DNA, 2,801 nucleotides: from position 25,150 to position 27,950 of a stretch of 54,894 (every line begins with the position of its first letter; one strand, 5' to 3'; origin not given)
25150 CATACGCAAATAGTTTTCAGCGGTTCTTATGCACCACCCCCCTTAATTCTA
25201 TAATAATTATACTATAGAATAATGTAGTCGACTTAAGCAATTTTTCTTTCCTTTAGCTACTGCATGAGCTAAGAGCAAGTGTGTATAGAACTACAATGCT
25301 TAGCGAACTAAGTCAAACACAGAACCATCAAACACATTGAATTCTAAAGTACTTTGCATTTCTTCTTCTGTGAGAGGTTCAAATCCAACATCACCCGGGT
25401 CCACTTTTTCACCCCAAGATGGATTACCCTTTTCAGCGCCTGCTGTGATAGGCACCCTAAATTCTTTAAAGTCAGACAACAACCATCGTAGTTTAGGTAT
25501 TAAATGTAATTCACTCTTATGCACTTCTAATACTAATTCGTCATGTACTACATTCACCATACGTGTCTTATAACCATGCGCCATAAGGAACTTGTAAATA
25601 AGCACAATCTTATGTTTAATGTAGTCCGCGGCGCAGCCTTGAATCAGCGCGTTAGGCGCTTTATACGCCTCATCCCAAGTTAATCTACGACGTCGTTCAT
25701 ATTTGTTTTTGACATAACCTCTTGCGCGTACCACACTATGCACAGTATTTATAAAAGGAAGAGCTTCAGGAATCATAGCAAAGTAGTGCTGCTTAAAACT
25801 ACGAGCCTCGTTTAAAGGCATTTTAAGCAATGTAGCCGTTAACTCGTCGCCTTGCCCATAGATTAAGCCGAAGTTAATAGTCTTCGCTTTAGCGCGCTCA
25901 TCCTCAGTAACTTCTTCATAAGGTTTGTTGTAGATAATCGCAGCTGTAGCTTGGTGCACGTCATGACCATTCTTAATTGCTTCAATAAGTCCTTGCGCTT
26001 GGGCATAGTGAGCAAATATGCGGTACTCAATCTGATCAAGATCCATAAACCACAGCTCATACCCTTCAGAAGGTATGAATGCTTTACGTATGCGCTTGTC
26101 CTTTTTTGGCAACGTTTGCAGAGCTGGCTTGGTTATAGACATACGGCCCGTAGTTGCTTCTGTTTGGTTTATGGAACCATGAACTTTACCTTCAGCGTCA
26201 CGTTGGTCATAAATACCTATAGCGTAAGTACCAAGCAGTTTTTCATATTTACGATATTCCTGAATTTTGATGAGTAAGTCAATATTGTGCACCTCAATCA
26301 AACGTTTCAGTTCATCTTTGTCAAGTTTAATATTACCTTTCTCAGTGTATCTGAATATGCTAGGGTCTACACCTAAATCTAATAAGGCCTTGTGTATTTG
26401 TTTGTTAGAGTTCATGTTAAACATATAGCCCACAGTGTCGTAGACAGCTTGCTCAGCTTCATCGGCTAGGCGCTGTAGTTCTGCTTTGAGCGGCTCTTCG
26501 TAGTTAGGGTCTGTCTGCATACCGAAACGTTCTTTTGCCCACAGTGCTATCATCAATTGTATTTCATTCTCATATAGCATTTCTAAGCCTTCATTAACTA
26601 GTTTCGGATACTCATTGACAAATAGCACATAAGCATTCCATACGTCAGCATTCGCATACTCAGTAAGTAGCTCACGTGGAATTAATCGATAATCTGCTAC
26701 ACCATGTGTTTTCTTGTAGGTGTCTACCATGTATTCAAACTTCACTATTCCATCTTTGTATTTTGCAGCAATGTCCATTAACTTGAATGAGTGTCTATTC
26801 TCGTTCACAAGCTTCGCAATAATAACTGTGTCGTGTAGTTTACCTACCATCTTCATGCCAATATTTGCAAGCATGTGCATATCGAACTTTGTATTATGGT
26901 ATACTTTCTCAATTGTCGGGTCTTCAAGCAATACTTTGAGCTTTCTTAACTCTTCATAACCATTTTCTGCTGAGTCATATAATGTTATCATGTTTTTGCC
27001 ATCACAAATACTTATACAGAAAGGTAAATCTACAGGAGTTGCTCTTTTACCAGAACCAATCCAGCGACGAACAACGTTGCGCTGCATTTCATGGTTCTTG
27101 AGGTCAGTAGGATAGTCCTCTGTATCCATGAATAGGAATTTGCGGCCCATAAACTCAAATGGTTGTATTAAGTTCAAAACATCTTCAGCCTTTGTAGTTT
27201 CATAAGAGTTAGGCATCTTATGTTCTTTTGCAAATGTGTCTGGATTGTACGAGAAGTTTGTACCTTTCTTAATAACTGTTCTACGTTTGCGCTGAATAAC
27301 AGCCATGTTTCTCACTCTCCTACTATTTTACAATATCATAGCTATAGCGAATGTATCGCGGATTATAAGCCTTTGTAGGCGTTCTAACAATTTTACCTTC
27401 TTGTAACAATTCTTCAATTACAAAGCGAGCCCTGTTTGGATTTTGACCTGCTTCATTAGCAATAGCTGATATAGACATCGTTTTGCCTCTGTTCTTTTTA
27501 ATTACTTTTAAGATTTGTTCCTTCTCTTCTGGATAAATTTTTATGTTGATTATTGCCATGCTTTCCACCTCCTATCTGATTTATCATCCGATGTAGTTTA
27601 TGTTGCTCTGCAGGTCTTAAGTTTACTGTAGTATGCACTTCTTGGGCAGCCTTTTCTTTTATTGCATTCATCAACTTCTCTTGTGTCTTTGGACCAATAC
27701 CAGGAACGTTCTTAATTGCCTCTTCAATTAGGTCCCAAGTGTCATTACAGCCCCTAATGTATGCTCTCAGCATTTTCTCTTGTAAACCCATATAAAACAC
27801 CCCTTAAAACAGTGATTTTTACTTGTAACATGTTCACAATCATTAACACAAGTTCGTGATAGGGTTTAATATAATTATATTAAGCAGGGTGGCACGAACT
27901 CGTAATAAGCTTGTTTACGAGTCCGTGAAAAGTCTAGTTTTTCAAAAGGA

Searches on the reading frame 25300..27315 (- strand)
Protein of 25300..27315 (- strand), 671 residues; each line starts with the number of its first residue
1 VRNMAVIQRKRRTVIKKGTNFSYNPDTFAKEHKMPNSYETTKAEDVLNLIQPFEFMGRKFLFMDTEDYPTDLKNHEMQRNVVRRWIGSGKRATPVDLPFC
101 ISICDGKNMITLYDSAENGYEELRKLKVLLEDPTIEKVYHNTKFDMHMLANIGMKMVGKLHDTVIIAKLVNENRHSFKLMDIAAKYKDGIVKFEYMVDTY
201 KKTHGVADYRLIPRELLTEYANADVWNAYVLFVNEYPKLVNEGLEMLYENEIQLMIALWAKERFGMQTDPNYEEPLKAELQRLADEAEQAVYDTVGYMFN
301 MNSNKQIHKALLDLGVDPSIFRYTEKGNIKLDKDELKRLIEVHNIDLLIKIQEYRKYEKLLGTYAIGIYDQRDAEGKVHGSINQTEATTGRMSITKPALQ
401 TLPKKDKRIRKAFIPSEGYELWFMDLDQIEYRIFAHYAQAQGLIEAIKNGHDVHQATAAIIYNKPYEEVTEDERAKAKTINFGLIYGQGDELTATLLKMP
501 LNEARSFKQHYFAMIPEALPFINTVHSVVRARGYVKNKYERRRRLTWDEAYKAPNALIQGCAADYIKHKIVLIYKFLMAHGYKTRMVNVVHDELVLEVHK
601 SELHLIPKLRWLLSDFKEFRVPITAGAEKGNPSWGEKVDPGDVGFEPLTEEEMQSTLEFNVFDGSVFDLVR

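Call 11: search_protein_families(library=pfam, proteins=[window:25300-27315:-], max_evalue=0.01)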
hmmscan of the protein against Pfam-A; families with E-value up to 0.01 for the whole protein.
window:25300-27315:- (671 aa): 3 families
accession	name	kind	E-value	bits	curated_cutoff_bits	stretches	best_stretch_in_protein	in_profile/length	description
PF00476.26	DNA_pol_A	-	4.2e-83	279.8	34.3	1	275-635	6-380/381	DNA polymerase family A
PF01612.26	DNA_pol_A_exo1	-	3.3e-15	56.8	23.6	1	101-231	44-164/173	3'-5' exonuclease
PF22619.2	DNA_polI_exo1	-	0.00012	22.3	27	1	115-194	30-108/140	DNA polymerase I, ribonuclease H-like domain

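Call 12: search_dna_similar(query=window:25300-27315:-, collection=phages, mode=protein, max_rows=20)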
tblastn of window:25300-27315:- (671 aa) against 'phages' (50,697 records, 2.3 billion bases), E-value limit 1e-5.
The search stops at 5000 records and this limit was reached: more records match than are counted here, and every count below describes the 5000 best-scoring records only.
Records with a match: at least 5000; places in all: 5004; records where one place covers at least 80% of the query: 53.
Best place of each record, by identity: <60% 5000.
By first word of the organism name: Mycobacterium 1081; Vibrio 532; Klebsiella 504; Salmonella 352; Staphylococcus 330; Escherichia 314; Bacillus 261; Arthrobacter 206; Microbacterium 188; Enterococcus 138; and 107 more.
By host as written in the record: Mycobacterium smegmatis mc2 155 759; - 743; Klebsiella pneumoniae 241; Mycobacterium smegmatis mc#155 154; Arthrobacter sp. ATCC 21022 118; Staphylococcus aureus 109; Microbacterium foliorum NRRL B-24224 90; Escherichia coli 86; and 826 more.
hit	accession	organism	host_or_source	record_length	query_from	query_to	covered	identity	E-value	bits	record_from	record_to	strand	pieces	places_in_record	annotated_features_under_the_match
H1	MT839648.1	Bacteriophage sp.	human fecal samples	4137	110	636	79%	31.9%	5e-54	206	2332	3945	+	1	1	record has no annotation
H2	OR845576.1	Escherichia phage ECO95 1-6-1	Escherichia coli O157:H7 ATCC 43895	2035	123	636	77%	32.3%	9e-58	212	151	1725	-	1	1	record has no annotation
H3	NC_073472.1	Streptomyces phage Success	Streptomyces lividans JI 1326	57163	54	635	87%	28.3%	1e-30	135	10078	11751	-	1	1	19: DNA polymerase I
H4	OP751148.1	Streptomyces phage Success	Streptomyces lividans JI 1326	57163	54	635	87%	28.3%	1e-30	135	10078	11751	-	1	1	19: DNA polymerase I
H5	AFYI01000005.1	Salmonella enterica subsp. enterica serovar Infantis str. ...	Homo sapiens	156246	123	623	75%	32.8%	9e-56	212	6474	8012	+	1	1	DNA-directed DNA polymerase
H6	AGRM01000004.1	Salmonella enterica subsp. houtenae str. ATCC BAA-1581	Homo sapiens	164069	123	623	75%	32.8%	2e-55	211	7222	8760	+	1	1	DNA-directed DNA polymerase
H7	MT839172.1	Bacteriophage sp.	human fecal samples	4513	123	636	77%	31.3%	1e-53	205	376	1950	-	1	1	record has no annotation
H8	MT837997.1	Bacteriophage sp.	human fecal samples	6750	126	636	76%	31.0%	5e-51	197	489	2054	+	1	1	record has no annotation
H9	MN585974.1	Mycobacterium phage DreamTeam1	Mycobacterium smegmatis mc2 155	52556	4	635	94%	24.9%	2e-29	131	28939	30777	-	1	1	42: DNA polymerase I | 43: hypothetical protein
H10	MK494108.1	Mycobacterium phage Charm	Mycobacterium smegmatis mc2 155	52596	4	635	94%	24.9%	4e-29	130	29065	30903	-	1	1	42: DNA polymerase I | 43: hypothetical protein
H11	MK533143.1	Paenibacillus phage vB_PlaP_API480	Paenibacillus larvae Pl02-27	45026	56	637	87%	26.9%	3e-36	152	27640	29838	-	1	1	DNA polymerase I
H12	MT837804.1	Bacteriophage sp.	human fecal samples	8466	126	602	71%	32.5%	6e-52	200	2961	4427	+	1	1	record has no annotation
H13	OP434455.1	Arthrobacter phage VResidence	Arthrobacter globiformis B-2979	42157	47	635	88%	26.1%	2e-32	140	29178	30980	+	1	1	41: DNA polymerase I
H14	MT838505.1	Bacteriophage sp.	human fecal samples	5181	100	636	80%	28.4%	4e-46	182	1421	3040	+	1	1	record has no annotation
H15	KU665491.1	Bacillus phage Mgbh1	Bacillus sp. MGK1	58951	99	642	81%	27.9%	5e-37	155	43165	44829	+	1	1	DNA-directed DNA polymerase-like protein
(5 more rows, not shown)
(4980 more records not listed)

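Call 17: find_related_loci(query=window:25300-27315:-, collection=viral_contigs, flank=10000)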
Query window:25300-27315:- (671 aa) in viral_contigs; peptide patterns used: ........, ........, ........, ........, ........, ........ (x = any residue, [..] = any of these).
29 stretches matched a pattern; 26 encode a relative of the query (tblastn E <= 1e-3); 26 distinct loci.
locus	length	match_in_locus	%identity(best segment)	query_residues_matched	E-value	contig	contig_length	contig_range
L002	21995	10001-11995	67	6-670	0e+0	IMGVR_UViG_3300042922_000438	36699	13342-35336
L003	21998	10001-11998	66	6-670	0e+0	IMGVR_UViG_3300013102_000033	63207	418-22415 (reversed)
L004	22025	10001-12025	60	4-671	0e+0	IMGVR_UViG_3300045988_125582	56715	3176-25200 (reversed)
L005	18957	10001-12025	60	4-671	0e+0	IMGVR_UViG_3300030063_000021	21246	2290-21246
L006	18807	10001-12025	60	4-671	0e+0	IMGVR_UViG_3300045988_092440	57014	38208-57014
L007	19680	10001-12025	60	4-671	0e+0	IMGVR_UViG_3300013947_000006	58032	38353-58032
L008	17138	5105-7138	60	1-671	0e+0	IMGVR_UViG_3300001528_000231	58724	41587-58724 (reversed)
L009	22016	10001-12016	60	6-671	0e+0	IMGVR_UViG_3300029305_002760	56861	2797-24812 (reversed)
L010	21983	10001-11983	58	3-669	0e+0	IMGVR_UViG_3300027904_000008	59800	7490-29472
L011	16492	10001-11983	58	7-671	0e+0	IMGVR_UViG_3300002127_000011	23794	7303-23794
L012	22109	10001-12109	55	4-671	0e+0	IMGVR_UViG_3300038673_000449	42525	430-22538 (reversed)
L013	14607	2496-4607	54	3-671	0e+0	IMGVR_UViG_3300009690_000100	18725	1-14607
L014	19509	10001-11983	58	7-671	0e+0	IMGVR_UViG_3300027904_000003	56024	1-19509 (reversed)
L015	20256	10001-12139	53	3-671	0e+0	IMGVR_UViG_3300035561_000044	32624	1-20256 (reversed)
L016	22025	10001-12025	60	4-671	0e+0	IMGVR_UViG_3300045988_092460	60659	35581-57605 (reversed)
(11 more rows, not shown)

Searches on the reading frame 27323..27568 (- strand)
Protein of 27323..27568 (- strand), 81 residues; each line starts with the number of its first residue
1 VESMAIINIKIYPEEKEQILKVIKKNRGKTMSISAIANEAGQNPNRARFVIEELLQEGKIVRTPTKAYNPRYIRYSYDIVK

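Call 11: search_protein_families(library=pfam, proteins=[window:27323-27568:-], max_evalue=0.01)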
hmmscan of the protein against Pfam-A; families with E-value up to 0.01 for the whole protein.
window:27323-27568:- (81 aa): 2 families
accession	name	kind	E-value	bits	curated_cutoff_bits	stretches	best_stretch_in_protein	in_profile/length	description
PF13412.12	HTH_24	-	0.0078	16.2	21.9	0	18-60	7-47/48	Winged helix-turn-helix DNA-binding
PF04703.18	FaeA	-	0.009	16.8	20.7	0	16-65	2-50/62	FaeA-like protein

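Call 24: search_protein_families(library=phrogs, proteins=[window:27323-27568:-], max_evalue=0.001)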
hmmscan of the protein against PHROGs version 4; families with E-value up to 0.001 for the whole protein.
window:27323-27568:- (81 aa): 1 family
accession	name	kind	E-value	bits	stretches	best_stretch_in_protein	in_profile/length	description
phrog_1123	-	unknown function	4.4e-05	24.3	1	2-71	20-87/112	-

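Call 40: find_homologous_proteins(query=window:27326-27559:-)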
Query seq(78 aa) (78 aa): 5 proteins with E <= 0.001 among 10 candidates.
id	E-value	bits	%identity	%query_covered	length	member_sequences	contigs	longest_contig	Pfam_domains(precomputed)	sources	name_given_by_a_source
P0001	2.4e-42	159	100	100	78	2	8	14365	-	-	-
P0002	4.1e-40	152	95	100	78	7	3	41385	-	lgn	-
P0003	1.0e-28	116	68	100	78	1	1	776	-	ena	-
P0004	5.8e-25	104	64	100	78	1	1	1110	-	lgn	-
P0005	7.1e-22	94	64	99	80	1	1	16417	-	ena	-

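Call 43: search_solved_structures(query=A2, max_evalue=10)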
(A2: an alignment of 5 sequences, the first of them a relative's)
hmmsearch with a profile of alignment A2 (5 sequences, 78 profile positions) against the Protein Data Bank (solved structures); distinct sequences matched with E-value up to 10: 6.
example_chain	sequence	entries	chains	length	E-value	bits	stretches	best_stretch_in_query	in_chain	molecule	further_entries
4ham_A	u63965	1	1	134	0.013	18.7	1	7-58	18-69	Lmo2241 protein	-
5xyi_Z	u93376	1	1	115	0.12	15.7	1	6-59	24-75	Uncharacterized protein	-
7ueb_E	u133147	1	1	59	0.29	14.5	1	12-58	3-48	PscE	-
2cxc_A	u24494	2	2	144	0.6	13.4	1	3-58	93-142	NusA | NusA protein homolog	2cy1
5gk9_A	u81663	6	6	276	1.5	12.1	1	13-41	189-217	Histone acetyltransferase KAT7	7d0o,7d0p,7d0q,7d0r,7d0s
6maj_A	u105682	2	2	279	1.5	12.1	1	13-41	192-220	Histone acetyltransferase KAT7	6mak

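Call 47: predict_structure(alignment_id=A2)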
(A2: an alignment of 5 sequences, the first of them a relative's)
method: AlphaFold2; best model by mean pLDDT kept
length: 78 residues; sequences in the alignment: 5
mean_pLDDT: 81.9   pTM: 0.69
mean pLDDT of the five models: 81.9, 81.0, 78.7, 78.5, 75.3
residues with pLDDT >= 90: 15; 70-90: 48; 50-70: 12; < 50: 3
segments of 3 or more residues with pLDDT < 50: 1-3
pLDDT, mean of each block of 10 residues (from residue 1): 65 90 86 90 89 89 66 80
secondary structure, 60 per line:
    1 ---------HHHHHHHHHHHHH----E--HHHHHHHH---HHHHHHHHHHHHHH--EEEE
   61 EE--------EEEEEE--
elements in order: H10-22 H30-37 H41-54 E57-62 E71-76
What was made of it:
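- On Winged-helix (MarR/ArsR-like) DNA-binding protein, for the candidate binder: AlphaFold2 model with pLDDT 82 and topology H-H-H-E-E (call 47).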

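Call 50: fold_search(model_id=the predicted structure, library=pdb)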
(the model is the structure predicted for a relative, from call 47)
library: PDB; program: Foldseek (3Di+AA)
matches with E <= 10: 1829; with E <= 0.001: 0
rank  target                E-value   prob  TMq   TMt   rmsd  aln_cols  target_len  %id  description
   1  4rgx_A                1.1e-03  1.00  0.59  0.36   3.0        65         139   15  Crystal Structure of Putative MarR Family Transcriptional Regulator HcaR from Acinetobacter sp. ADP complexed with 3,4 (released 2015-03-04)
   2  4rgr_A                1.8e-03  1.00  0.58  0.35   2.8        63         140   16  Crystal Structure of Putative MarR Family Transcriptional Regulator HcaR from Acinetobacter sp. ADP (released 2015-03-04)
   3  1sfx_A                2.2e-03  1.00  0.63  0.47   3.3        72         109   22  X-ray crystal structure of putative HTH transcription regulator from Archaeoglobus fulgidus (released 2004-08-03)
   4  4zzl_A                2.4e-03  1.00  0.61  0.35   5.1        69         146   14  MexR R21W derepressor mutant causing multidrug resistance in P. aeruginosa by mexAB-oprM efflux pump expression (released 2016-07-27)
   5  3k0l_A                2.5e-03  1.00  0.59  0.36   2.8        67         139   15  Crystal Structure of Putative MarR Family Transcriptional Regulator from Acinetobacter sp. ADP (released 2009-10-13)
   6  4rgu_B                2.7e-03  1.00  0.66  0.38   2.2        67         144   16  Crystal Structure of Putative MarR Family Transcriptional Regulator HcaR from Acinetobacter sp. ADP complexed with fer (released 2015-03-04)
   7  6fi9_A                3.3e-03  1.00  0.56  0.34   7.7        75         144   12  Crystal Structure of a zinc-responsive MarR family member, Lactococcus lactis ZitR (released 2019-02-20)
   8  5yi3_E                3.5e-03  1.00  0.61  0.35   7.8        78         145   13  Structure of Lactococcus lactis ZitR, C30S mutant in complex with DNA (released 2017-12-06)
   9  2nyx_B                3.5e-03  1.00  0.63  0.37   5.1        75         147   16  Crystal structure of RV1404 from Mycobacterium tuberculosis (released 2006-12-05)
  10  5fb2_A                3.8e-03  1.00  0.64  0.40   2.7        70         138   13  S. aureus MepR F27L Mutant bound to oligodeoxyribonucleotide (released 2016-12-14)
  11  5yhx_N                3.8e-03  1.00  0.61  0.36   7.7        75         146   13  Structure of Lactococcus lactis ZitR, wild type (released 2017-12-06)
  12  4yif_B                4.0e-03  1.00  0.66  0.39   4.9        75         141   13  Crystal structure of Rv0880 (released 2015-06-10)
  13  4rgu_A                4.0e-03  1.00  0.54  0.33   3.2        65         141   17  Crystal Structure of Putative MarR Family Transcriptional Regulator HcaR from Acinetobacter sp. ADP complexed with fer (released 2015-03-04)
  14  5yhz                  4.3e-03  1.00  0.61  0.36   8.2        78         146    9  Structure of Lactococcus lactis ZitR, E41A mutant (released 2017-12-06)
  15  3f21_A                4.6e-03  1.00  0.66  0.76   3.4        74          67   18  Crystal structure of Zalpha in complex with d(CACGTG) (released 2008-12-30)
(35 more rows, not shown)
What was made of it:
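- On Winged-helix (MarR/ArsR-like) DNA-binding protein, for the candidate binder: Best PDB matches are MarR, ArsR and Z-alpha winged helices, with TM-score normalised to the query of 0.55-0.7, E about 1e-3 and 13-25% identity (call 50).
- It folds as a winged helix (pLDDT 82, call 47; MarR/ArsR-type matches, call 50).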

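Call 62: search_protein_families(library=ncbifam, proteins=[window:27323-27568:-], max_evalue=0.01)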
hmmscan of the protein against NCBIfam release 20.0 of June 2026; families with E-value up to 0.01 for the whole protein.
window:27323-27568:- (81 aa): 1 family
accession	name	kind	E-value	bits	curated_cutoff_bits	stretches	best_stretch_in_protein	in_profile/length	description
NF006014.0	PRK08153.1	equivalog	0.0095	14.8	510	1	35-76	305-346/370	pyridoxal phosphate-dependent aminotransferase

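Call 68: find_homologous_proteins(query=A3, max_evalue=0.001)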
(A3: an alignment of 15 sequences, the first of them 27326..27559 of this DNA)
Query A3 (15 sequences) (78 aa, profile of the alignment): 717 proteins with E <= 0.001 among 2432 candidates; the best 120 are listed.
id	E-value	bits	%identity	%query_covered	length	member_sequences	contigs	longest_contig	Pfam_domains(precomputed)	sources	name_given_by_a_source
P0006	8.2e-37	143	53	99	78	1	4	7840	-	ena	-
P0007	1.1e-36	143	53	99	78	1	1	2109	-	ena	-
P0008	1.3e-36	142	52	99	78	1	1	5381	-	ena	-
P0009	1.4e-36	142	53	99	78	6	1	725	-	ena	-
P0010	1.9e-36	142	53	99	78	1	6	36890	-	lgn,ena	-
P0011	2.0e-36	142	52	99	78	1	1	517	-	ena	-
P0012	2.0e-36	142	52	99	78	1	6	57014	-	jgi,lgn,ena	jgi:DNA-binding IclR family transcriptional regulator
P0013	2.1e-36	142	53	99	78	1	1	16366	-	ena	-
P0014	2.1e-36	142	52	99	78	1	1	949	-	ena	-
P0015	2.1e-36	142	53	99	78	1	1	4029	-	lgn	-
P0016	2.3e-36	142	53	99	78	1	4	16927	-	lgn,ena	-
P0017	2.3e-36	142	53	99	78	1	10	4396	-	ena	-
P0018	2.4e-36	142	55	99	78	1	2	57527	-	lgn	-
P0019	2.4e-36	141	52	99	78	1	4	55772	-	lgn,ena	-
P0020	2.4e-36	141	53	99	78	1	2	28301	-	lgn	-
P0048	8.7e-36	140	51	99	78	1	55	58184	-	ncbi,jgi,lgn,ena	jgi:DNA-binding IclR family transcriptional regulator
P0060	1.2e-35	139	51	99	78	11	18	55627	-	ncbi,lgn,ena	-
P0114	6.5e-35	137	49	99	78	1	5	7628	-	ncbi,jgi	-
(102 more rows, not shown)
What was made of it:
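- The family has 717 clusters, with the best 120 listed being 77-89 aa, on contigs up to about 60 kb (call 68).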

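Call 69: list_cluster_members(proteins=[P0048, P0060, P0114])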
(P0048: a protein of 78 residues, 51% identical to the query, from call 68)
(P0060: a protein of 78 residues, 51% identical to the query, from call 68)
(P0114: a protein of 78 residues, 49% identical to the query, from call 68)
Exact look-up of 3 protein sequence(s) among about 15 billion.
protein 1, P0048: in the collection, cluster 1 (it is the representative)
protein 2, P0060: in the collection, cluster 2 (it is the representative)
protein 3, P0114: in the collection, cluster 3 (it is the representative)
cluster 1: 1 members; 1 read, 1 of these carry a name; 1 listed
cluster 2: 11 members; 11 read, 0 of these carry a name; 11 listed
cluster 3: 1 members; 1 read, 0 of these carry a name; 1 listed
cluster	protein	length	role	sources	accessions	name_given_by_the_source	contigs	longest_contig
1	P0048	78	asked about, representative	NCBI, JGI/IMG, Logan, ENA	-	DNA-binding IclR family transcriptional regulator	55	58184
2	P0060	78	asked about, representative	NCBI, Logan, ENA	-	-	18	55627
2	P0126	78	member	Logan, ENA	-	-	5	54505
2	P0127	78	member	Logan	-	-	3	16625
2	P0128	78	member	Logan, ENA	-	-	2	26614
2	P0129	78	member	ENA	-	-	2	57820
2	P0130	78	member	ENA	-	-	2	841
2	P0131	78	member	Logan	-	-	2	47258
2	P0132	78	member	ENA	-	-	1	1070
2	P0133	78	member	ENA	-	-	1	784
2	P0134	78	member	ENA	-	-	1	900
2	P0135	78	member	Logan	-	-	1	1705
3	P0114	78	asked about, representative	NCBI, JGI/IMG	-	-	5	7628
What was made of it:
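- Tried and rejected: None available (call 69).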

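Call 70: find_encoding_contigs(protein=P0048, flank=1500, max_places=8)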
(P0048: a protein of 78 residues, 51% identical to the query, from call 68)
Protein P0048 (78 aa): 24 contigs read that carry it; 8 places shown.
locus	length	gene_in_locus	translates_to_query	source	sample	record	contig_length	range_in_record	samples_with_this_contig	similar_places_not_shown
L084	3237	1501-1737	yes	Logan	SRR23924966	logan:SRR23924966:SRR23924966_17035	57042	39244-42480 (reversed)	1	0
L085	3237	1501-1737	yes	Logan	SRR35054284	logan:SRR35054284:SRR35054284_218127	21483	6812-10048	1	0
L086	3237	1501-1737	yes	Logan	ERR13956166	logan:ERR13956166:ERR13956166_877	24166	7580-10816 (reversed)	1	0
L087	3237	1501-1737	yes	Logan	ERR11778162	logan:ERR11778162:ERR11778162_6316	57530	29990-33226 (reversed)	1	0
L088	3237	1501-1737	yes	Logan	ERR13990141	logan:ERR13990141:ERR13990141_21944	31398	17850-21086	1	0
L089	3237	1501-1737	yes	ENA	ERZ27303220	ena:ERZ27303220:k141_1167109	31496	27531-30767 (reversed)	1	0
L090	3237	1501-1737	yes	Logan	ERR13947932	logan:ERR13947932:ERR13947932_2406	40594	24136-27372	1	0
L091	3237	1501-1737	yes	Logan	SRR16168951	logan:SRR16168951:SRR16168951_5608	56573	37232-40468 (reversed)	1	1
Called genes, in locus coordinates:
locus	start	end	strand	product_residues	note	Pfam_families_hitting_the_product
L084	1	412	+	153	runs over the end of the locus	PF01712:dNK (faint), PF02223:Thymidylate_kin (faint), PF13238:AAA_18 (faint), PF13671:AAA_33 (faint)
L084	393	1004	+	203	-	-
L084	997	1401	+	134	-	PF14437:MafB19-deam, PF00383:dCMP_cyt_deam_1, PF14439:Bd3614-deam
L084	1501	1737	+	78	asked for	-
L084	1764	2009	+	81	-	PF00462:Glutaredoxin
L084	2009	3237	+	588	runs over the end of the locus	PF13597:NRDD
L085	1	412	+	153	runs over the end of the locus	PF01712:dNK (faint), PF02223:Thymidylate_kin (faint), PF13238:AAA_18 (faint), PF13671:AAA_33 (faint)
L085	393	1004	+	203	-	-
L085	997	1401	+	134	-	PF14437:MafB19-deam, PF00383:dCMP_cyt_deam_1, PF14439:Bd3614-deam (weak)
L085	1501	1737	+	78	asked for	-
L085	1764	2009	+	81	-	PF00462:Glutaredoxin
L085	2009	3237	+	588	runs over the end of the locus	PF13597:NRDD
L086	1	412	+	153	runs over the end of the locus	PF01712:dNK (faint), PF02223:Thymidylate_kin (faint), PF13238:AAA_18 (faint), PF13671:AAA_33 (faint)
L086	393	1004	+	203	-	-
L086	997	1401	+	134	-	PF14437:MafB19-deam, PF00383:dCMP_cyt_deam_1, PF14439:Bd3614-deam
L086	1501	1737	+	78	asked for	-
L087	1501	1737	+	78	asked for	-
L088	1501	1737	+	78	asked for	-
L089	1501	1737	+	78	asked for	-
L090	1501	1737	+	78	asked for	-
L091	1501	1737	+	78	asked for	-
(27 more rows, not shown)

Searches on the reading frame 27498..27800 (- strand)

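Call 11: search_protein_families(library=pfam, proteins=[window:27498-27800:-], max_evalue=0.01)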
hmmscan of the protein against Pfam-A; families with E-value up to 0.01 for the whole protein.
window:27498-27800:- (100 aa): 2 families
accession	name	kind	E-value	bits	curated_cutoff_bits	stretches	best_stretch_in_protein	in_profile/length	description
PF11798.14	IMS_HHH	-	0.0041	17.7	24.4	1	29-45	13-28/32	IMS family HHH motif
PF00633.29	HHH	-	0.0056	16.9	24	1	27-44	11-28/30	Helix-hairpin-helix motif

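Call 24: search_protein_families(library=phrogs, proteins=[window:27498-27800:-], max_evalue=0.001)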
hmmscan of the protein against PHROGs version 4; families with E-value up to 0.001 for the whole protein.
window:27498-27800:- (100 aa): 0 families
